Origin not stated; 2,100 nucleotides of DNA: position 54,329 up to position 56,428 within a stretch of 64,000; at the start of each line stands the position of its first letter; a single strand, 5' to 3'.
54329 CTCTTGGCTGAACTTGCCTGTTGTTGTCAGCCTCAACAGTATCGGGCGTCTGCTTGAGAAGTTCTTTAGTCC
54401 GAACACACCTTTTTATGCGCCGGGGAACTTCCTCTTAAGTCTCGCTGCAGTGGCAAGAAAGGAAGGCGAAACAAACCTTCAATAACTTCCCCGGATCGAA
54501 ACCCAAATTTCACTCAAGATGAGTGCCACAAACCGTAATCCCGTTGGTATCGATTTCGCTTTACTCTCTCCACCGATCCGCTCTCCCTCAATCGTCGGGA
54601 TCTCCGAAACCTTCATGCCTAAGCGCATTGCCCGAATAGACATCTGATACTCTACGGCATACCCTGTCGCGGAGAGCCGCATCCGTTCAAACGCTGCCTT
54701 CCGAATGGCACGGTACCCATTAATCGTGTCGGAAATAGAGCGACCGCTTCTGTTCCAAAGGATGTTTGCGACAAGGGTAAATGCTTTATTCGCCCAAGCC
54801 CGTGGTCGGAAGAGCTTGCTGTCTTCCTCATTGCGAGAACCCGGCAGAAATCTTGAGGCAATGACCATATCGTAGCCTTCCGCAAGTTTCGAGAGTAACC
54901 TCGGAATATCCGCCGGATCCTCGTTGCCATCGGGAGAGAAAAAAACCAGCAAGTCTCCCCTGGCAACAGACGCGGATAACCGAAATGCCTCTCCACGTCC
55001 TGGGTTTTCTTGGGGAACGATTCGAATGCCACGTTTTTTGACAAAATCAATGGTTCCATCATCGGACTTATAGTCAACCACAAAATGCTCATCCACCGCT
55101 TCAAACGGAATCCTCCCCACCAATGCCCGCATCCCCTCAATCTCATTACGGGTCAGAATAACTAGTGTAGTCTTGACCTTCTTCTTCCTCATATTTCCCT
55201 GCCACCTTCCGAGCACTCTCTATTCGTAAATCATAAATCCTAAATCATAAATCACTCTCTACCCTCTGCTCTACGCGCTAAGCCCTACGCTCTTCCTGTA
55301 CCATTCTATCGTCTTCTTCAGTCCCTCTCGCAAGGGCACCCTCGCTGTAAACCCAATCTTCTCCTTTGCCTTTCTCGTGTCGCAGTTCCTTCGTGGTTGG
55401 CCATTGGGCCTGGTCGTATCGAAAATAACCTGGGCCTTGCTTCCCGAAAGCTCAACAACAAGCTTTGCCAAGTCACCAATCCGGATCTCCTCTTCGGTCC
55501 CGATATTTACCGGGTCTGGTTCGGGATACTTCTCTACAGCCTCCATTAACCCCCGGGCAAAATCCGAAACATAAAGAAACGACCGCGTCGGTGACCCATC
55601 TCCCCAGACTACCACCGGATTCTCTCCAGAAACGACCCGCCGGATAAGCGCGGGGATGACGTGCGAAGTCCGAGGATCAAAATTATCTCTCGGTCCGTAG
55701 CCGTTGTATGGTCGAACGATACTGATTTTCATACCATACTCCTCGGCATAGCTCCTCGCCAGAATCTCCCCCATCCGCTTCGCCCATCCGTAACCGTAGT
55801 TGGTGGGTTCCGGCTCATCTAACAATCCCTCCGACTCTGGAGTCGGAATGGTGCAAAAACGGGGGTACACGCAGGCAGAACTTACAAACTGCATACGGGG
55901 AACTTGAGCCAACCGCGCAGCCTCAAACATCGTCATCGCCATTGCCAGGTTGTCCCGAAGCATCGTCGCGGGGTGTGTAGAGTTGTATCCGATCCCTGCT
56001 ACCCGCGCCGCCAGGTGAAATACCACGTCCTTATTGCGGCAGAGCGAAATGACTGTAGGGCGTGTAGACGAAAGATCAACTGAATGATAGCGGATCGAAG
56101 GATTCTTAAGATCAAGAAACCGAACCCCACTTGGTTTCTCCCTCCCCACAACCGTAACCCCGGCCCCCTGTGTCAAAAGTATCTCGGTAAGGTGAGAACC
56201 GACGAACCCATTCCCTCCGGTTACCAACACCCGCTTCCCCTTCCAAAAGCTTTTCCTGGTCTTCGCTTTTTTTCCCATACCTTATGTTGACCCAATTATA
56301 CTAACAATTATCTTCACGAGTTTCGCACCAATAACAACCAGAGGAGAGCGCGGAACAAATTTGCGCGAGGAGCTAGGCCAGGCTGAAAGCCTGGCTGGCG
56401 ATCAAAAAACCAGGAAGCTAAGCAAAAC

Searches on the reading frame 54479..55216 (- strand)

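Call 103: search_protein_families(library=pfam, proteins=[window:54479-55216:-], max_evalue=0.001)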
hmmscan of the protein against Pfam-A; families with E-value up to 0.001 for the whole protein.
window:54479-55216:- (245 aa): 1 family
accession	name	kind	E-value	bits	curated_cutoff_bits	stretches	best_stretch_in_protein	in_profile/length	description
PF00535.33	Glycos_transf_2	-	1.7e-11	44.8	23.3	1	40-178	26-166/168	Glycosyl transferase family 2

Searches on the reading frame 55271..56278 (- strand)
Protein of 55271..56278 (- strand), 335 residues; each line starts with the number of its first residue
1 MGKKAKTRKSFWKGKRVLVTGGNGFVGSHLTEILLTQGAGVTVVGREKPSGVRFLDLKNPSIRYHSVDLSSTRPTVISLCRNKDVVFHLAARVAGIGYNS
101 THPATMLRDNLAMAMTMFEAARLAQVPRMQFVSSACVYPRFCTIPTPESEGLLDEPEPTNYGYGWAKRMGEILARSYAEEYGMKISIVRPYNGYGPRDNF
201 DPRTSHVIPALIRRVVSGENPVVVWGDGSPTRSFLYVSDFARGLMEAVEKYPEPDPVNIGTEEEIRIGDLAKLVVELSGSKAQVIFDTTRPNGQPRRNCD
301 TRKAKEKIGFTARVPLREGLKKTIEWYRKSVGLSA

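Call 103: search_protein_families(library=pfam, proteins=[window:55271-56278:-], max_evalue=0.001)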
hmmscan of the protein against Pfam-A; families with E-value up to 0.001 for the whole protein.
window:55271-56278:- (335 aa): 7 families
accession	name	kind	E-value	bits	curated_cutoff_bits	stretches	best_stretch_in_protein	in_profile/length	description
PF01370.27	Epimerase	-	8.9e-59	199.2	20.9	1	17-260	1-240/240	NAD dependent epimerase/dehydratase family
PF16363.11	GDP_Man_Dehyd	-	4.6e-38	131.9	27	1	18-323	1-332/332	GDP-mannose 4,6 dehydratase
PF07993.18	NAD_binding_4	-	2.4e-12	47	20.1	1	76-190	82-204/258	Male sterility protein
PF01073.25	3Beta_HSD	-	3.3e-09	36.6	22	1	18-251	1-232/280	3-beta hydroxysteroid dehydrogenase/isomerase family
PF13460.12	NAD_binding_10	-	2.2e-08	34.6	27.2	1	21-174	1-132/184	NAD(P)H-binding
PF02719.21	Polysacc_synt_2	-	2e-07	31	20.2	0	17-134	1-128/293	Polysaccharide biosynthesis protein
PF04321.23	RmlD_sub_bind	-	9.8e-06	25.3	27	1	16-280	2-233/287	RmlD substrate binding domain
